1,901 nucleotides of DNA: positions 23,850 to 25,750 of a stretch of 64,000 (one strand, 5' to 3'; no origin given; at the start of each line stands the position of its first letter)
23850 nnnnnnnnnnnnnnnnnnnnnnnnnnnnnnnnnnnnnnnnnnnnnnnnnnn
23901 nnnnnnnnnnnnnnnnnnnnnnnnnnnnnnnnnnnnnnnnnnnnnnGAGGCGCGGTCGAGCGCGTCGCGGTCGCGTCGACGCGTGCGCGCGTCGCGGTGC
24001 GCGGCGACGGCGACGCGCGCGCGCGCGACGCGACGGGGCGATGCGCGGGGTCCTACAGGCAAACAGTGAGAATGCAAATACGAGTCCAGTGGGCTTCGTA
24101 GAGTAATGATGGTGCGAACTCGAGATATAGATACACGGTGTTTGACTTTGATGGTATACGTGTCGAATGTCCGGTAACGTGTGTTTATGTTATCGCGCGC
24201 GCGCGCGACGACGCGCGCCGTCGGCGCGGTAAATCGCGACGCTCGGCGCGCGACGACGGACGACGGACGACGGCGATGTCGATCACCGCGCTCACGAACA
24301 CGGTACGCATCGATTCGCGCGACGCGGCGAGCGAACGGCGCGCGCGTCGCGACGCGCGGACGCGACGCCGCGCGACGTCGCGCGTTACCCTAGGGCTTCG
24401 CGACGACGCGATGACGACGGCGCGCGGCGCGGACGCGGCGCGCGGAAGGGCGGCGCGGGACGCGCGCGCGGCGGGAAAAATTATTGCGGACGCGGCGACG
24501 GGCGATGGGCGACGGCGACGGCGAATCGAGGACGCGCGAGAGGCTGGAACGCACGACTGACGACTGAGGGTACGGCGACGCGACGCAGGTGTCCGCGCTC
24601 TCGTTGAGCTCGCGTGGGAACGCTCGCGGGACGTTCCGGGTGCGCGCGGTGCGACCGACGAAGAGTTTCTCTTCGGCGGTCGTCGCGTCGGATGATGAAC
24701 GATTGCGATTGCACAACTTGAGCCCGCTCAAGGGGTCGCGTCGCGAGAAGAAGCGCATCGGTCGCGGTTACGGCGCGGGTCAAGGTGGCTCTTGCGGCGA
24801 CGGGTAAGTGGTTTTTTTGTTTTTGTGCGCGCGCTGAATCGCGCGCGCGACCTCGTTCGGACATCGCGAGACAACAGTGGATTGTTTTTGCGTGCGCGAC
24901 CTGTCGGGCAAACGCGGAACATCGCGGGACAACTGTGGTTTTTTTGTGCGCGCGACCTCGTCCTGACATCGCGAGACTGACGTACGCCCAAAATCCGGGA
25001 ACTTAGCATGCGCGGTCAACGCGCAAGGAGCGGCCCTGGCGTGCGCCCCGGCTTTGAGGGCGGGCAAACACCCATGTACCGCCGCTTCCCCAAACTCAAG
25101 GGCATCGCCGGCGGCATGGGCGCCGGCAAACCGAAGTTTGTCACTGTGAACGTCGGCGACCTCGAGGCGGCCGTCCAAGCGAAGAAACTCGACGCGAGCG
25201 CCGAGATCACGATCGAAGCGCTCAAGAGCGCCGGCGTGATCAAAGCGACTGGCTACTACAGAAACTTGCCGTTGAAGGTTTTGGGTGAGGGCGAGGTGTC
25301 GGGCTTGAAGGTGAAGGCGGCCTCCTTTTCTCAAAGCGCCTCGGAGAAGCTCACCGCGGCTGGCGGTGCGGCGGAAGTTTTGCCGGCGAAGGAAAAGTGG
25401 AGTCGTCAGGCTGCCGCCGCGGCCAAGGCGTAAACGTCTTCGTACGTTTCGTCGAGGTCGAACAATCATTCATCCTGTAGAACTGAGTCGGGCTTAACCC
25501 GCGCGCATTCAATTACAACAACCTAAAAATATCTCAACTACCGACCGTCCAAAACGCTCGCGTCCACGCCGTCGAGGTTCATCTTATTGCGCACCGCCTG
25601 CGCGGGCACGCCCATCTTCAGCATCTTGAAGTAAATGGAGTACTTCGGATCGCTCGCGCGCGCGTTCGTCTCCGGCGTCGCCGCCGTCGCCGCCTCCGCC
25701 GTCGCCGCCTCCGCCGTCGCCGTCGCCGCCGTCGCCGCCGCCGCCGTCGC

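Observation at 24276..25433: uL15 gene with a 27-nt first exon, a GTACGC-donor intron, and a second intron built of internal tandem repeats (introner-like)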

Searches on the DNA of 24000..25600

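Call 44: search_rna_families(source=window, start=24000, end=25600, threshold=evalue, max_evalue=1)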
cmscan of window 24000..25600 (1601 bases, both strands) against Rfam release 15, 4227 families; matches with E-value up to 1: 1.
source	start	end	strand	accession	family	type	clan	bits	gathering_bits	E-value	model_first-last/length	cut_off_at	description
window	24576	24701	+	RF01736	flg-Rhizobiales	Cis-reg;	-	18.3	55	0.57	1-141/141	no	flg-Rhizobiales RNA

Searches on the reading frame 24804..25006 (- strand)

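Call 57: search_protein_representatives(protein=window:24804-25006:-)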
Query: 67 residues. Proteins with E-value up to 0.001 (for the whole library): 3; up to 1e-10: 1; up to 1e-30: 0. The best 3 are listed.
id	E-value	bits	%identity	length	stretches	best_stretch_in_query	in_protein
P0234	4.0e-14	68.0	67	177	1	1-63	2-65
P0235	1.5e-09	53.6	32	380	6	18-66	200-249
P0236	3.7e-06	43.0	44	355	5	20-44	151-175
